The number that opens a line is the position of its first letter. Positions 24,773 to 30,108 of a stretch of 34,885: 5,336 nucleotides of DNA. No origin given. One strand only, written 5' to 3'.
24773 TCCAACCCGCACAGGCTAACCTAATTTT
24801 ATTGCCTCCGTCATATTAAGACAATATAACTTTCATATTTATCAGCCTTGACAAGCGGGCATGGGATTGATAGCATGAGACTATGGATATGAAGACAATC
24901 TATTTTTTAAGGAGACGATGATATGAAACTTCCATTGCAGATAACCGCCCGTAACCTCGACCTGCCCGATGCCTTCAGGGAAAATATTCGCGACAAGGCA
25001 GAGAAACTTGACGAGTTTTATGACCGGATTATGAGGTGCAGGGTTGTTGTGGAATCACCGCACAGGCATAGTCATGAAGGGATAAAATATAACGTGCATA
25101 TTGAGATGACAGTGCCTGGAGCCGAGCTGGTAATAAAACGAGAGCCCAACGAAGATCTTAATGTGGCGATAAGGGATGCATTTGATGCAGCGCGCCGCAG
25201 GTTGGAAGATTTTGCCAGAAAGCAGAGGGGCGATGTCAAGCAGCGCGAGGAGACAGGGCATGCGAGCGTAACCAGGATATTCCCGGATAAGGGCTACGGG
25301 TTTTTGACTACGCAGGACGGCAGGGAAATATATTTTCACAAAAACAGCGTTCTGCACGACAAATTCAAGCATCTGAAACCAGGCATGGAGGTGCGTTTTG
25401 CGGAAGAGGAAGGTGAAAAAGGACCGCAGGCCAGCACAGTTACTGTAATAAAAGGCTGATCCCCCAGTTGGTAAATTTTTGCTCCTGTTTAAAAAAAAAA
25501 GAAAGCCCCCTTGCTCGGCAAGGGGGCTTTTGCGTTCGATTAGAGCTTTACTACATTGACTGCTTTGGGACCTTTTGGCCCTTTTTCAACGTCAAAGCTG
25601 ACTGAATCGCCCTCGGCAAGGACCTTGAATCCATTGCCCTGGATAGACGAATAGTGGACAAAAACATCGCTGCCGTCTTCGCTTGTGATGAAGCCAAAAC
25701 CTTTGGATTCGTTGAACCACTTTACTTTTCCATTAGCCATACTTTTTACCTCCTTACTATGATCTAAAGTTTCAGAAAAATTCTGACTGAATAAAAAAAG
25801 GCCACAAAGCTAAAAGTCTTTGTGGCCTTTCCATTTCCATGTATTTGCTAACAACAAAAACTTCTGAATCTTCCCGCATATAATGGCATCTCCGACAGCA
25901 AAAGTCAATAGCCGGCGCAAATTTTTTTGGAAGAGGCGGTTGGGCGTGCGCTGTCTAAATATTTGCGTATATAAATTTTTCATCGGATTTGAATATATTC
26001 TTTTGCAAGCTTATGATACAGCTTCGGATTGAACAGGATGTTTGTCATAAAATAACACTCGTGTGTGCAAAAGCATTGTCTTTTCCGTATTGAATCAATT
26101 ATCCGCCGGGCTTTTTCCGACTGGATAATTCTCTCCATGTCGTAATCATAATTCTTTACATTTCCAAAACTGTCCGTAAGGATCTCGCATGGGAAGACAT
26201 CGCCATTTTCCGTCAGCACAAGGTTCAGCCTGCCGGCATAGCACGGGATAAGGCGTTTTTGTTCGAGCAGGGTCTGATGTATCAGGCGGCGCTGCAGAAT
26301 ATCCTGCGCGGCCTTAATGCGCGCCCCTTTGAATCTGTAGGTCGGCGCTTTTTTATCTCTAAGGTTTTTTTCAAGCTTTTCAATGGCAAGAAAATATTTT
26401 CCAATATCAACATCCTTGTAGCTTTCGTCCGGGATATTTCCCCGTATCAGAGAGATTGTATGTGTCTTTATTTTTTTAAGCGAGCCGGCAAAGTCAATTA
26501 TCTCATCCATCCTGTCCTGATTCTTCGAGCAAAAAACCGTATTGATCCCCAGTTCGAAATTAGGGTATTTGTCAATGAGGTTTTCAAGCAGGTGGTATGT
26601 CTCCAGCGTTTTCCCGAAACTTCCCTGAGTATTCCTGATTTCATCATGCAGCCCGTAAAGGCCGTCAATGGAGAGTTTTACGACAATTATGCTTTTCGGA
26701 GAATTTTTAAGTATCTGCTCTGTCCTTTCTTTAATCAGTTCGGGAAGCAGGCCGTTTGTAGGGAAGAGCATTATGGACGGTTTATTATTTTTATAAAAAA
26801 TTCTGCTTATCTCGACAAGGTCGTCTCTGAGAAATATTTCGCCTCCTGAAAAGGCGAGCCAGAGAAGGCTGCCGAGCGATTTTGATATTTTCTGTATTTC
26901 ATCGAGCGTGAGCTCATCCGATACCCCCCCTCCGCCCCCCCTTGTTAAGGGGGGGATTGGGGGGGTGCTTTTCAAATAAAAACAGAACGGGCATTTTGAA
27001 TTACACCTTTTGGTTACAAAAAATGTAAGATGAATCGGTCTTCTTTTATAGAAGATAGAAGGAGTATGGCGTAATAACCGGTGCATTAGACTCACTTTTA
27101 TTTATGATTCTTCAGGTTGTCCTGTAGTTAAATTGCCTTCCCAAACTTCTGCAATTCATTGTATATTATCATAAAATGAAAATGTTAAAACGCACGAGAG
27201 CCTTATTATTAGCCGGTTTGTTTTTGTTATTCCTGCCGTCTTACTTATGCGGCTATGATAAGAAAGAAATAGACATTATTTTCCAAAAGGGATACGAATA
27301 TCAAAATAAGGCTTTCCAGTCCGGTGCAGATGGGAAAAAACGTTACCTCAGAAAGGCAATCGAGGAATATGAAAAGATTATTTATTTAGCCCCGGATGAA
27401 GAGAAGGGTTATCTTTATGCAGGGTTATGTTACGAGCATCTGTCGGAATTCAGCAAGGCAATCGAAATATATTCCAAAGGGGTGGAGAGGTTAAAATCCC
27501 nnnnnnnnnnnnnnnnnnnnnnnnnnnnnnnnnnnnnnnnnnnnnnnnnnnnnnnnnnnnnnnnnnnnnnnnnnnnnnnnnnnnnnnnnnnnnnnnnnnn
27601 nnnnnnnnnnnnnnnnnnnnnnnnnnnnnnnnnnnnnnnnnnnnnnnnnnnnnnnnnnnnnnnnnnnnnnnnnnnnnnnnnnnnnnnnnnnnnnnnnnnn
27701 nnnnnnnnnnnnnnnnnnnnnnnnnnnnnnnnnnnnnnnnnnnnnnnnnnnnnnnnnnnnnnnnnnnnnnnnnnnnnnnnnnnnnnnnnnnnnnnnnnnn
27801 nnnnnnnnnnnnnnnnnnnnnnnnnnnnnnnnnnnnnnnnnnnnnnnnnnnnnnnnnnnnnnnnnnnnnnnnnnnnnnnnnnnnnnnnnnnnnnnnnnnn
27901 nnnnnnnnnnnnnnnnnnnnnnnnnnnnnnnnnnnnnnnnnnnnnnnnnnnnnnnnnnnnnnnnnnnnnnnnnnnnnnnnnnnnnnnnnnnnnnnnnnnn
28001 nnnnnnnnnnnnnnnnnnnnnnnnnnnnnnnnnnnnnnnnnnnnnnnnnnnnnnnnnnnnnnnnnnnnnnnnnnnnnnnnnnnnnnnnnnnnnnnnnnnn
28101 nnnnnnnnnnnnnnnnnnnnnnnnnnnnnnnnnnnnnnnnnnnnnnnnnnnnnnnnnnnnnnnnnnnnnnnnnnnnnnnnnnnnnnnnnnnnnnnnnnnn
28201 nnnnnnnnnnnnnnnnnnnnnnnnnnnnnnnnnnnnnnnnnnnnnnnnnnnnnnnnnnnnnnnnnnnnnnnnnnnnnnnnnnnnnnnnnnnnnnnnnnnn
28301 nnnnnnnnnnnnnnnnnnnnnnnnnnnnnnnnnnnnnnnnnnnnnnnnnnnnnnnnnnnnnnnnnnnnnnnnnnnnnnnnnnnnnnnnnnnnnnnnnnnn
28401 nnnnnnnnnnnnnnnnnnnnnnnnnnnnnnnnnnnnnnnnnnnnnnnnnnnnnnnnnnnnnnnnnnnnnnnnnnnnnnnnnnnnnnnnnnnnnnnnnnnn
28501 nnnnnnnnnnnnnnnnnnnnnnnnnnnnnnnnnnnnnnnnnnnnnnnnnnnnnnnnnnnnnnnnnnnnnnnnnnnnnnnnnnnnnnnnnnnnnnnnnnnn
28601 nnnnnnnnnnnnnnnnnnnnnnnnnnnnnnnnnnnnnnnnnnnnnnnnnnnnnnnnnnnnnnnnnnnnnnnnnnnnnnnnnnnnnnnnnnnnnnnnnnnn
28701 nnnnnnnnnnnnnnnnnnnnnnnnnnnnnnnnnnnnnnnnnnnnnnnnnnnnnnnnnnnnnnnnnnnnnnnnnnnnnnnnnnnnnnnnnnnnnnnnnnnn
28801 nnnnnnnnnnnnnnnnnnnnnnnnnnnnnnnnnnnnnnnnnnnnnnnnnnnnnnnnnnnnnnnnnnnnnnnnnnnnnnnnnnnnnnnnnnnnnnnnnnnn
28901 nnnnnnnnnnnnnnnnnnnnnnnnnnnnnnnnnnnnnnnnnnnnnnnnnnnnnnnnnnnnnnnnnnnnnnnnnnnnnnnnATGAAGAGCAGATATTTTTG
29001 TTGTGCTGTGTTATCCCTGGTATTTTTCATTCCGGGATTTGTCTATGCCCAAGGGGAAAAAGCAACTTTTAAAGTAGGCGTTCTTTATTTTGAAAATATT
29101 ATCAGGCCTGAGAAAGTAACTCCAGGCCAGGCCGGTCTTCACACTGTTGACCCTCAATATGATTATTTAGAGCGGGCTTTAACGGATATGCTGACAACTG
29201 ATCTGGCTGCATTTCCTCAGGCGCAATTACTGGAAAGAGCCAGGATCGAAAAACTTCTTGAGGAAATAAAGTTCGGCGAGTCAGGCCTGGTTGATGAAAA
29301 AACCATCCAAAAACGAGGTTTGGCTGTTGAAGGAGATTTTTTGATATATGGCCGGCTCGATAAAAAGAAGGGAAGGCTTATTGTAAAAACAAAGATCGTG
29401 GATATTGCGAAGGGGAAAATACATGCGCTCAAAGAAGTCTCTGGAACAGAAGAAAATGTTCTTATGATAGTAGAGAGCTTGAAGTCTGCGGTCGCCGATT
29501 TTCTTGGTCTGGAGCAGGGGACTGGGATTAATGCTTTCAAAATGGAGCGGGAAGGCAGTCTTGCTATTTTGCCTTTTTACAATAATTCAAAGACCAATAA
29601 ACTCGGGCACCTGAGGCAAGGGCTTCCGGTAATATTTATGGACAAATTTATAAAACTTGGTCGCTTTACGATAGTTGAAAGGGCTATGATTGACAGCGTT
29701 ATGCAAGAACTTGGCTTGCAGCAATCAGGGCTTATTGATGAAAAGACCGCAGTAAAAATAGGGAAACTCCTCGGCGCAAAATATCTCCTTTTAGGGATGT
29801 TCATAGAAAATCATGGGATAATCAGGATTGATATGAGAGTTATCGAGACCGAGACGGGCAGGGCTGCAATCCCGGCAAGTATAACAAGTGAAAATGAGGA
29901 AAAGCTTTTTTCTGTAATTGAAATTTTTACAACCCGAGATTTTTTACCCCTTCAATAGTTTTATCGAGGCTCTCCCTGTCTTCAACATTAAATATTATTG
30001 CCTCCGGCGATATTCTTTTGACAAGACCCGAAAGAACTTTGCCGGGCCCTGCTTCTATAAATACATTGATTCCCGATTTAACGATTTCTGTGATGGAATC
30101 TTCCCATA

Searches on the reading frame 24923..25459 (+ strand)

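Call 75: search_protein_families(library=pfam, proteins=[window:24923-25459:+], max_evalue=0.00001)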
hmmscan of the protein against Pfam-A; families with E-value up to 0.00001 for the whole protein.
window:24923-25459:+ (178 aa): 2 families
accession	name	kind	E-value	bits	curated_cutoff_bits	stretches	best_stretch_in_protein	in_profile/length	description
PF02482.25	Ribosomal_S30AE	-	2.2e-17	64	23.7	1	5-102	1-88/88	Sigma 54 modulation protein / S30EA ribosomal protein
PF00313.28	CSD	-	1.8e-13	50.6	27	1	122-175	11-65/66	'Cold-shock' DNA-binding domain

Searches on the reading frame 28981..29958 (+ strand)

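Call 75: search_protein_families(library=pfam, proteins=[window:28981-29958:+], max_evalue=0.00001)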
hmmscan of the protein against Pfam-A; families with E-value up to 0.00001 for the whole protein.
window:28981-29958:+ (325 aa): 2 families
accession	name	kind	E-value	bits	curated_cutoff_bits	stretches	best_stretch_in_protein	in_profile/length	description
PF03783.19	CsgG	-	2.1e-17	63.6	20.8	1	201-273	19-97/210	Curli production assembly/transport component CsgG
PF13036.11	LpoB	-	5.3e-12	46.3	22.3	1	222-293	57-137/147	Peptidoglycan-synthase activator LpoB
